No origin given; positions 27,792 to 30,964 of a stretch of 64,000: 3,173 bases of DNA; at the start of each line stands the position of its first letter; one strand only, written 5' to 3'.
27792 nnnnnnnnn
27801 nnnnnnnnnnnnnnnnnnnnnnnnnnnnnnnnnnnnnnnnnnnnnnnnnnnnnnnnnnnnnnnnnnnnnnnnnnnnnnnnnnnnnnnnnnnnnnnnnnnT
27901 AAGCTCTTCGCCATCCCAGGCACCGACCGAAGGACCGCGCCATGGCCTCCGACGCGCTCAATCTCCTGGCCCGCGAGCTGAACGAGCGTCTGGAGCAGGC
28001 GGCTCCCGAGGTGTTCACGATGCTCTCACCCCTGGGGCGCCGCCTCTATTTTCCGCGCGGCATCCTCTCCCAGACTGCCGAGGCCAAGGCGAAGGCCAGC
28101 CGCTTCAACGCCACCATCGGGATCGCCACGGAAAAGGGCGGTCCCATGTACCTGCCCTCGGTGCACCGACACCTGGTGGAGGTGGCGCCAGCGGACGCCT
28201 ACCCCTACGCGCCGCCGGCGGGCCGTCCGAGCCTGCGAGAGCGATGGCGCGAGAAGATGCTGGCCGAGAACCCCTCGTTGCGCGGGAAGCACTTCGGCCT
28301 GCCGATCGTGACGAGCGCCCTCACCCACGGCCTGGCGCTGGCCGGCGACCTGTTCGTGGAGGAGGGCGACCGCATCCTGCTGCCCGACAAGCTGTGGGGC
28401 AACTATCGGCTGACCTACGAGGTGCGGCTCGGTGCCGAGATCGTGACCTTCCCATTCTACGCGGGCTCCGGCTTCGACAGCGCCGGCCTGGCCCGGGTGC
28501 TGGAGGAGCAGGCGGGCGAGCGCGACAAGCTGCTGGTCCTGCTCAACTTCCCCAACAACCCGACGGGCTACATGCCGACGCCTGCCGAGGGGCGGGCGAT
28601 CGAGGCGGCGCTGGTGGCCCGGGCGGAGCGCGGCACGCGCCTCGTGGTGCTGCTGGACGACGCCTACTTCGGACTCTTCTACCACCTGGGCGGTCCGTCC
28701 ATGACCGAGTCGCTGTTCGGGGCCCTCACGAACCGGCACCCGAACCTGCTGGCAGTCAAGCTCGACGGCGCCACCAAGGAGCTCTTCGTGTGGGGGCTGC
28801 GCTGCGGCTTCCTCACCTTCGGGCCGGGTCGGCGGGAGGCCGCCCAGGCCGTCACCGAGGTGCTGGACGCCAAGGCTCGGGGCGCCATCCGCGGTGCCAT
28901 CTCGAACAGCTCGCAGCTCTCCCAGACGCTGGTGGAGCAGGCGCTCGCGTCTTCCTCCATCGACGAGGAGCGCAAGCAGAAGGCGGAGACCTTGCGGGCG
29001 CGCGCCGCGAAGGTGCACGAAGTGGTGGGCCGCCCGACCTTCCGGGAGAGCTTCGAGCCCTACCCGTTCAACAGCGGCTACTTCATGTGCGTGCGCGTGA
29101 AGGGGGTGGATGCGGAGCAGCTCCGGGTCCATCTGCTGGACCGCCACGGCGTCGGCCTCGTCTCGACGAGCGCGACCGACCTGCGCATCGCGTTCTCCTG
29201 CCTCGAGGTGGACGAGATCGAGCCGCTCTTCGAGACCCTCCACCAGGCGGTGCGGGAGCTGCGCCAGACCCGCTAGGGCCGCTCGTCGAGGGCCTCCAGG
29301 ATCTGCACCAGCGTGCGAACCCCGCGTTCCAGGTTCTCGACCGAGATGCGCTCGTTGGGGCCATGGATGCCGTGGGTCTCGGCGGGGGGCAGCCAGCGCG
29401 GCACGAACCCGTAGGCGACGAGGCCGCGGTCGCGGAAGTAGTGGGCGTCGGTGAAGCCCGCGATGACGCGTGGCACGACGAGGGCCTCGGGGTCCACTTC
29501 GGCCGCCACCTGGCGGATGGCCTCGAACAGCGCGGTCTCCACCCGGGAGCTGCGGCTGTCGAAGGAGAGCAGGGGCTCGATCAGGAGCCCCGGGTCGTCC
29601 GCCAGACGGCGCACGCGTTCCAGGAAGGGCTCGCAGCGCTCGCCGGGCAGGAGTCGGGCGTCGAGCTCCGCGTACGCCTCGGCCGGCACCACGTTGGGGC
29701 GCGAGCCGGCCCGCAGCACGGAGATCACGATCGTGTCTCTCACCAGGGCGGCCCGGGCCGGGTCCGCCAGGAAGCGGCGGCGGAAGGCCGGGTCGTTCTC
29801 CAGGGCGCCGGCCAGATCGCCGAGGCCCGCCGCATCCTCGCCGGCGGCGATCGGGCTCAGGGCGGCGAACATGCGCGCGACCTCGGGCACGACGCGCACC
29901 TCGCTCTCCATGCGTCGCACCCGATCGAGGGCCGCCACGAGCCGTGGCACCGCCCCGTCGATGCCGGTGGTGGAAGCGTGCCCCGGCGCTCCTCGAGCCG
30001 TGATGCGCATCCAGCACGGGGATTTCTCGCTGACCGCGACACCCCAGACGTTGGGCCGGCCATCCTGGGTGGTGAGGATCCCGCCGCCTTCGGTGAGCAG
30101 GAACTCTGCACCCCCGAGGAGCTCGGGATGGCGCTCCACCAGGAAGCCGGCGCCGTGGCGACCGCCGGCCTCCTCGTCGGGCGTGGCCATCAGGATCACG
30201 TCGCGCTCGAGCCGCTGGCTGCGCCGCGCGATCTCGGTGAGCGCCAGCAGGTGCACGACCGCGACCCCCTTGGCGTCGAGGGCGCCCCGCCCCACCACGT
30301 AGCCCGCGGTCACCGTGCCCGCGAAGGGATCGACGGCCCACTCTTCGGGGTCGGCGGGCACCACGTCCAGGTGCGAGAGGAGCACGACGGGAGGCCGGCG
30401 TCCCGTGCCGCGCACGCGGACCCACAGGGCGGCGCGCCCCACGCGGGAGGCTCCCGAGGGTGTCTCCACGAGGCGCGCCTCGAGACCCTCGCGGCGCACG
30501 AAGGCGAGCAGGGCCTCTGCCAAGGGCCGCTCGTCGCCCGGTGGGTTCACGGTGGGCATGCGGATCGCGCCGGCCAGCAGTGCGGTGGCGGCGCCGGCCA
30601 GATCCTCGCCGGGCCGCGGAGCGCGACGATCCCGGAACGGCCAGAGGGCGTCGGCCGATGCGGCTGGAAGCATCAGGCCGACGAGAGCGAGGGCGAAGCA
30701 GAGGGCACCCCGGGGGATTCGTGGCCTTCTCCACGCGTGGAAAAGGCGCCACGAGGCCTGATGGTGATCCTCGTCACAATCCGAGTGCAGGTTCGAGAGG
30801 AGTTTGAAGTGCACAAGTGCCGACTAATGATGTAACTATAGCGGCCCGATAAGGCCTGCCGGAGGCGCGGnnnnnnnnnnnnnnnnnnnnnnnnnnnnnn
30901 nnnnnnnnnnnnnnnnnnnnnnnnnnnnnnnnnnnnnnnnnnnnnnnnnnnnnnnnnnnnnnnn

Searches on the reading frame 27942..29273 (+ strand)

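Call 63: search_protein_families(library=pfam, proteins=[window:27942-29273:+], max_evalue=0.001)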
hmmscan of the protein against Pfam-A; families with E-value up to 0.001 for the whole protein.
window:27942-29273:+ (444 aa): 1 family
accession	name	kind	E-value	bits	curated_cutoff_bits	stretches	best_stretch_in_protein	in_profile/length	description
PF00155.27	Aminotran_1_2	-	9.6e-24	84.7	19.7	1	89-432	38-360/361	Aminotransferase class I and II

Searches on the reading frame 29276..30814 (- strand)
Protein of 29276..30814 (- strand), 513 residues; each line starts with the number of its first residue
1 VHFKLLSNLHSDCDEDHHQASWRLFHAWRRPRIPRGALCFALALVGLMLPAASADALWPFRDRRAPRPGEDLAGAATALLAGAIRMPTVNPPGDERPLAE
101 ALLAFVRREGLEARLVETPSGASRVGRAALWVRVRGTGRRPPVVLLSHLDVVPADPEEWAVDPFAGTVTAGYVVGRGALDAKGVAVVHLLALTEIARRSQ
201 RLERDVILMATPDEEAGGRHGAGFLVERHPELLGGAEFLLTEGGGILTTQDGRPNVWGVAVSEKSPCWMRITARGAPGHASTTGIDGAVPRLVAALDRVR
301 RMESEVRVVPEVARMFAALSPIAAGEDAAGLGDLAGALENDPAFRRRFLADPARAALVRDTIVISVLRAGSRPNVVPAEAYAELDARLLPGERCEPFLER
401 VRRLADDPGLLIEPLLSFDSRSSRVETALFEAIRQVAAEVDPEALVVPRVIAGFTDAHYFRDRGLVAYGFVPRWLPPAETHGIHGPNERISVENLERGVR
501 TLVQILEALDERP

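Call 63: search_protein_families(library=pfam, proteins=[window:29276-30814:-], max_evalue=0.001)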
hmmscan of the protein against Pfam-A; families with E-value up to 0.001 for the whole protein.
window:29276-30814:- (513 aa): 3 families
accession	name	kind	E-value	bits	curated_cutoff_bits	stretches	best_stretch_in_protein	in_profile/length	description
PF01546.33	Peptidase_M20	-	8.6e-29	101.4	24.6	1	145-507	2-205/206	Peptidase family M20/M25/M40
PF07687.19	M20_dimer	-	1.1e-09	38.6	21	1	262-407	2-101/107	Peptidase dimerisation domain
PF04389.22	Peptidase_M28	-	1.7e-07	31.6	21.3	1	135-233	7-84/193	Peptidase family M28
